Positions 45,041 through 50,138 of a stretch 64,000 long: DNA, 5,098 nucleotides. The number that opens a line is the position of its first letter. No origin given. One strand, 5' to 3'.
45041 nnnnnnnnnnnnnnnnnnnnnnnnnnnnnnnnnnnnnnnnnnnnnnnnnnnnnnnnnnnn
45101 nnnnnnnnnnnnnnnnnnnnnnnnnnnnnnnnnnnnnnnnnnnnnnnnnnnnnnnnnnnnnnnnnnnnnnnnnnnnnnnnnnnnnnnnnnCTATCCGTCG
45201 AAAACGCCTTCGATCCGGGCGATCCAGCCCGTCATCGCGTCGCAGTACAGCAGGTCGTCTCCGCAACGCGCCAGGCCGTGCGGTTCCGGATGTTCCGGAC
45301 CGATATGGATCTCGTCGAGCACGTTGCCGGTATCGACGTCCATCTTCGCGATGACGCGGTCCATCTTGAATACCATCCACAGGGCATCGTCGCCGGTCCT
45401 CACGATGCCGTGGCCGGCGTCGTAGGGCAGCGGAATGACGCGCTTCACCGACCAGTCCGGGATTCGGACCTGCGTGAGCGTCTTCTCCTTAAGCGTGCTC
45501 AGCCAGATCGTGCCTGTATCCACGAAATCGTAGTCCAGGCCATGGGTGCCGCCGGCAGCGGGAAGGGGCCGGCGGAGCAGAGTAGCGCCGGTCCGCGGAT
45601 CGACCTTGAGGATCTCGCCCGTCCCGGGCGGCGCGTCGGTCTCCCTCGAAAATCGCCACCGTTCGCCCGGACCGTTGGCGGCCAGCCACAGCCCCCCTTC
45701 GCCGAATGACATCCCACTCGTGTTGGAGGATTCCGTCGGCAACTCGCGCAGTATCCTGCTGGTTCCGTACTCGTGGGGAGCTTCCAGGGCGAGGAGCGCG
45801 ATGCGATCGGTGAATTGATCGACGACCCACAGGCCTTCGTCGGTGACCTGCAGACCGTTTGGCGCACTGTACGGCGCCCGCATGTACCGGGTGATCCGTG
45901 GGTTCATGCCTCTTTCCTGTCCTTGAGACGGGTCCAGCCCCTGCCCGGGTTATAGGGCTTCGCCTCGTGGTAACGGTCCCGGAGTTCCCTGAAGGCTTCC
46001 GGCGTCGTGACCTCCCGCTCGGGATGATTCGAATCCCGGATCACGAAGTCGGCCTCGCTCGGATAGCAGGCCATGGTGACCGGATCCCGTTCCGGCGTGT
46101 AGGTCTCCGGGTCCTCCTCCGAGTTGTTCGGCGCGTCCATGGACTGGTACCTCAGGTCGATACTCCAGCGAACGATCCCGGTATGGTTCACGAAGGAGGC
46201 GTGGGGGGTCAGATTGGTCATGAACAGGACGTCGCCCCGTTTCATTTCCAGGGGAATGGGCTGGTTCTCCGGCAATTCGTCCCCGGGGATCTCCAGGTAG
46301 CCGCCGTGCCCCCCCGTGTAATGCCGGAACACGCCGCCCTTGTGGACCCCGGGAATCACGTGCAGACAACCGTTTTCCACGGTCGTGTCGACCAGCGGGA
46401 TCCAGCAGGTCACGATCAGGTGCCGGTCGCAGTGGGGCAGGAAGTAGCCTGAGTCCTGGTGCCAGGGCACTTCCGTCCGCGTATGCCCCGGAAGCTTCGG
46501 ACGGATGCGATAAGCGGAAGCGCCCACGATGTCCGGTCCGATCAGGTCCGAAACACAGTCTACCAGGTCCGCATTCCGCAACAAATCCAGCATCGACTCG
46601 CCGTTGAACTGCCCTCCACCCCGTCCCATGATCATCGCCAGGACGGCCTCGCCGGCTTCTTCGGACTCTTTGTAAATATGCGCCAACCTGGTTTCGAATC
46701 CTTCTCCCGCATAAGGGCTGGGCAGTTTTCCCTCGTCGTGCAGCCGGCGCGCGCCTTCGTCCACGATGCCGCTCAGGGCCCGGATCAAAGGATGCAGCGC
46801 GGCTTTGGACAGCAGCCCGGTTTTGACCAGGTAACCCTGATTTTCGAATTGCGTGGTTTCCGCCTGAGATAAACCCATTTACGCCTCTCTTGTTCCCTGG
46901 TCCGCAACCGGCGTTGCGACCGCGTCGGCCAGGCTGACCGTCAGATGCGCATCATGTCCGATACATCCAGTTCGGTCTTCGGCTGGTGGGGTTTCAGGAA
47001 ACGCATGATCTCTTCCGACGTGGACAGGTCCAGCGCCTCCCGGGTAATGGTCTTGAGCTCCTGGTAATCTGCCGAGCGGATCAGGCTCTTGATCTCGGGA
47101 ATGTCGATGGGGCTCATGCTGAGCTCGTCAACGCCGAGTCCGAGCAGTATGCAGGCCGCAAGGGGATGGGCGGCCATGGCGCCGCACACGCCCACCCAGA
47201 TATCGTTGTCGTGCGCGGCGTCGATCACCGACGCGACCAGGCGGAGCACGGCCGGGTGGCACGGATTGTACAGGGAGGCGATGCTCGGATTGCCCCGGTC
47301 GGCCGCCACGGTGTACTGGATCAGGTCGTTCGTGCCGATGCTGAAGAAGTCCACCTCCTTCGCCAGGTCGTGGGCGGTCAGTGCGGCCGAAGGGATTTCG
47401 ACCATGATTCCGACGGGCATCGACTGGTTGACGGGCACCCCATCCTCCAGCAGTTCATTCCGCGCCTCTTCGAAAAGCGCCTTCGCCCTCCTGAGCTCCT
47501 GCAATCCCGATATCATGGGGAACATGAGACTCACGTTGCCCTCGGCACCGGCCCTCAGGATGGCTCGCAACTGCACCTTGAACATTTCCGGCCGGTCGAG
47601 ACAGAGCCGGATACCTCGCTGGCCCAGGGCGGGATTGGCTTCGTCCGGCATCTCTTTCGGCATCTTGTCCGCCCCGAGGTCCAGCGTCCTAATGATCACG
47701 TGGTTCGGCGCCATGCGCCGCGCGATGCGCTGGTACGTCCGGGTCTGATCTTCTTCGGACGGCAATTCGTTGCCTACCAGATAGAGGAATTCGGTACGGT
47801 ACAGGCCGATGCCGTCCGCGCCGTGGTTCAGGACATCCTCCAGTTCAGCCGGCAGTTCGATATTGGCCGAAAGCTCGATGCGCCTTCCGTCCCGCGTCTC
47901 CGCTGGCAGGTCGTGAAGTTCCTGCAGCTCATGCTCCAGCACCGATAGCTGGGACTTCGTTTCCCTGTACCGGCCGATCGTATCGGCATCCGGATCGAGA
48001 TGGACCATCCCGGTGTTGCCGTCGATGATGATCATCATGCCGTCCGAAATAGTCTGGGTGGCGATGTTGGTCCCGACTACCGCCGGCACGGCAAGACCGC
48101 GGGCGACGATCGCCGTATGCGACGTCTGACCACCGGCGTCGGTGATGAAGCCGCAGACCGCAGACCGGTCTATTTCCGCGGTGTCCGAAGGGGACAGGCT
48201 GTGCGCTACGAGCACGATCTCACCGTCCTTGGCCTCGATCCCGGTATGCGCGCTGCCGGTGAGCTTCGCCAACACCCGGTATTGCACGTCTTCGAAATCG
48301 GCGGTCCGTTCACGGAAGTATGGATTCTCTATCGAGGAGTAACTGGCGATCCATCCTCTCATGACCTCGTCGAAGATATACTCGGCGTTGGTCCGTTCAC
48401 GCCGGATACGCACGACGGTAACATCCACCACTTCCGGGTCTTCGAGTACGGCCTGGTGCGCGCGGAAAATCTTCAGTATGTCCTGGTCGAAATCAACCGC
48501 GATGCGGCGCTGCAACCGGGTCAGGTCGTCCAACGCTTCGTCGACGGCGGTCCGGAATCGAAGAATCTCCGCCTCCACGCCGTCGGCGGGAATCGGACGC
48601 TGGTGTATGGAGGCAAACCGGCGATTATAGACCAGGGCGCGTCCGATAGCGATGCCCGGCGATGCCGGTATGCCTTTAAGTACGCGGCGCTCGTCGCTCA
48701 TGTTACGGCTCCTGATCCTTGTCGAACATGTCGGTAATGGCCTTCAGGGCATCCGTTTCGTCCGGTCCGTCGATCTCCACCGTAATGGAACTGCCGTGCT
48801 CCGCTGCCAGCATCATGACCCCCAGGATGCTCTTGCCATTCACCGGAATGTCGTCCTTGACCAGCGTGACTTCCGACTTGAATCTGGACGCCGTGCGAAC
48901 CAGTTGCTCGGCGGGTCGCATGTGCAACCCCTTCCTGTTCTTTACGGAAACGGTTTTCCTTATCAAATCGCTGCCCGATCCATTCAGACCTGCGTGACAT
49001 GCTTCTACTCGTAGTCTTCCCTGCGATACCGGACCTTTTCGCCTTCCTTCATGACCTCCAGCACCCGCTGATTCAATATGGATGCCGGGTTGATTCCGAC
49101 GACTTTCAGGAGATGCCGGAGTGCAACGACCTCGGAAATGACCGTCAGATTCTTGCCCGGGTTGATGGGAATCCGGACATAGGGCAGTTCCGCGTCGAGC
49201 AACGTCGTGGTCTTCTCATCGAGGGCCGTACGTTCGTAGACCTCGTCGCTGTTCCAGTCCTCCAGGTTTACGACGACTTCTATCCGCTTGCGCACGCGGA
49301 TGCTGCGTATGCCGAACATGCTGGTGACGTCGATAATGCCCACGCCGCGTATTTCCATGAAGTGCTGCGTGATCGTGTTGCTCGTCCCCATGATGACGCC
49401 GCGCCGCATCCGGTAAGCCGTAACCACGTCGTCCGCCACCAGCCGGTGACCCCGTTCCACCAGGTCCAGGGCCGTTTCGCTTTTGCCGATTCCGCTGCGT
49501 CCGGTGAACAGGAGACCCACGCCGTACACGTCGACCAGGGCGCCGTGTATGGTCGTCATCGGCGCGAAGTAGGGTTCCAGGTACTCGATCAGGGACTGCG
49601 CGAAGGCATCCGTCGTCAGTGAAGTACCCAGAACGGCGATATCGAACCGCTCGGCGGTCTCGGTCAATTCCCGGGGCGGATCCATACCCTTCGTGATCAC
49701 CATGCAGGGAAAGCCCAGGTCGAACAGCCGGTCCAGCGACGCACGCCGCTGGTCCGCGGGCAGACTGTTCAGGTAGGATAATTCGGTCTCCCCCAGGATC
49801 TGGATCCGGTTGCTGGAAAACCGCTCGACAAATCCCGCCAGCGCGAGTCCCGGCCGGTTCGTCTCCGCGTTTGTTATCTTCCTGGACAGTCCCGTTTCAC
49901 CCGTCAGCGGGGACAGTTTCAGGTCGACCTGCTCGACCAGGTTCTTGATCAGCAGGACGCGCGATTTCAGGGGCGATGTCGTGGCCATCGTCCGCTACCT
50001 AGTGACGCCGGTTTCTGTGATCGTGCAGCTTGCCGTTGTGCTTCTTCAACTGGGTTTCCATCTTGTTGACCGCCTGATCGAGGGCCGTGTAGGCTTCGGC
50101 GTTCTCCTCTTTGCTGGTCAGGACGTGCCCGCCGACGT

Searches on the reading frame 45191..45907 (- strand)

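Call 26: search_protein_families(library=pfam, proteins=[window:45191-45907:-], max_evalue=0.001)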
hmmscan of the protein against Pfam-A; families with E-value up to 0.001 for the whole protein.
window:45191-45907:- (238 aa): 1 family
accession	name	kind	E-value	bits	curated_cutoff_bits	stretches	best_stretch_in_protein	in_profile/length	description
PF24684.1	Vgb_lyase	-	1.3e-06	27.9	50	1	132-232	192-290/290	Virginiamycin B lyase family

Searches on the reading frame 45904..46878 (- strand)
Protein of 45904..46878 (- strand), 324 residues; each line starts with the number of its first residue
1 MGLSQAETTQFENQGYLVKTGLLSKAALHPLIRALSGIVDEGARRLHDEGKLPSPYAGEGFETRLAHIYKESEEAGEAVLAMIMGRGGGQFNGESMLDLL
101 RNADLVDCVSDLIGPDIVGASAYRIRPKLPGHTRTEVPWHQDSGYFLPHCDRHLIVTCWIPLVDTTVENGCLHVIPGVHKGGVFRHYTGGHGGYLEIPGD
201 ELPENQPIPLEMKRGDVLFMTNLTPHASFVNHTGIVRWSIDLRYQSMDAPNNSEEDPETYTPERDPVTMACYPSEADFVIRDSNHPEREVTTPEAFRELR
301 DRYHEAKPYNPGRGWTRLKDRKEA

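Call 6: search_protein_families(library=pfam, proteins=[window:45904-46878:-], max_evalue=0.01)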
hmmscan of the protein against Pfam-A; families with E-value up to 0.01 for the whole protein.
window:45904-46878:- (324 aa): 1 family
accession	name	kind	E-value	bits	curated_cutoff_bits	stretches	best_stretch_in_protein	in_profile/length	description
PF05721.19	PhyH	-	2.5e-24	87.2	22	1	11-237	1-211/213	Phytanoyl-CoA dioxygenase (PhyH)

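Call 7: search_protein_families(library=ncbifam, proteins=[window:45904-46878:-], max_evalue=0.01)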
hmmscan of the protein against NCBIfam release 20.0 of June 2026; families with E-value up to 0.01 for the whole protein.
window:45904-46878:- (324 aa): 5 families
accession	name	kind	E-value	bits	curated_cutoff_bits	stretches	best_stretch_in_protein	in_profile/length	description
NF052437.1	MPhHdxlPhnYGIM8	equivalog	1e-12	48.1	500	1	96-254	76-223/260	methylphosphonate hydroxylase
TIGR01762.1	chlorin-enz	subfamily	3.9e-08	33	226.3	1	98-181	69-159/288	chlorinating enzyme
NF045813.1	DxPntBtaHylase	equivalog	8.4e-08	31.9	550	1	137-248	134-251/285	1-deoxypentalenic acid 11-beta-hydroxylase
TIGR04324.1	SpoChoClust_2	subfamily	4.1e-07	29.8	150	1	109-254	83-222/248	sporadic carbohydrate cluster 2OG-Fe(II) oxygenase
TIGR02408.1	ectoine_ThpD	equivalog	6.5e-06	25.7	336.5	0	98-180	88-170/277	ectoine hydroxylase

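Call 47: search_solved_structures(query=window:45904-46878:-, max_evalue=0.001)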
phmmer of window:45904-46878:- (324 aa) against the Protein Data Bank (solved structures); distinct sequences matched with E-value up to 0.001: 8.
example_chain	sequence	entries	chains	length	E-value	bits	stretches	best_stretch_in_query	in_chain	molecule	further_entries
2a1x_A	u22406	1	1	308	9.6e-12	48.1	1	107-249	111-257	Phytanoyl-CoA dioxygenase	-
6zyk_A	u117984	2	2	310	2e-10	43.7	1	101-245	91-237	Monooxygenase | Uncharacterized protein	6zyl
4xab_A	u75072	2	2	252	5.6e-10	42.3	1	135-248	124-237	EvdO2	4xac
2opw_A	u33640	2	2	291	7.6e-07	32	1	132-228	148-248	PHYHD1 protein | Phytanoyl-CoA dioxygenase domain-containing protein 1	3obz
5epa_A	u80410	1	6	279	4.7e-05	26.1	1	140-250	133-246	SnoK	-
2rdn_A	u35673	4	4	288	9.3e-05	25.1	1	137-246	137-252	1-deoxypentalenic acid 11-beta hydroxylase; Fe(II)/alpha-ketoglutarate dependent hydroxyla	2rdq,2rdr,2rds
2fct_A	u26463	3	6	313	0.00012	24.8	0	103-180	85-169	syringomycin biosynthesis enzyme 2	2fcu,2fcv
5ep9_A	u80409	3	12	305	0.00016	24.3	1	140-246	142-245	SnoN,Epimerase SnoN | SnoN,SnoN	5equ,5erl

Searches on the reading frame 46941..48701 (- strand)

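Call 26: search_protein_families(library=pfam, proteins=[window:46941-48701:-], max_evalue=0.001)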
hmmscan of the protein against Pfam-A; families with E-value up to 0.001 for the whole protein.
window:46941-48701:- (586 aa): 3 families
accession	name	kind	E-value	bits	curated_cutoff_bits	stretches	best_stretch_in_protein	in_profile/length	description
PF02896.24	PEP-utilizers_C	-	1.8e-110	369.2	22.8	1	258-545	3-292/293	PEP-utilising enzyme, PEP-binding domain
PF05524.18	PEP-utilisers_N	-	1.2e-27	96.9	24.4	1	9-132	1-121/121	PEP-utilising enzyme, N-terminal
PF00391.29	PEP-utilizers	-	1.3e-23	82.8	23.1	1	162-231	5-72/72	PEP-utilising enzyme, mobile domain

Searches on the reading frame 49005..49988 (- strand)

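Call 26: search_protein_families(library=pfam, proteins=[window:49005-49988:-], max_evalue=0.001)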
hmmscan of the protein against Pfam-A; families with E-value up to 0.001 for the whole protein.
window:49005-49988:- (327 aa): 2 families
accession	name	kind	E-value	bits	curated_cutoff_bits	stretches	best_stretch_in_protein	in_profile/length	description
PF07475.17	Hpr_kinase_C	-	1e-61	207.8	33.3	1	141-308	3-170/171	HPr Serine kinase C-terminal domain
PF02603.21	Hpr_kinase_N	-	4.8e-37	127.2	24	1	14-137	3-125/125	HPr Serine kinase N terminus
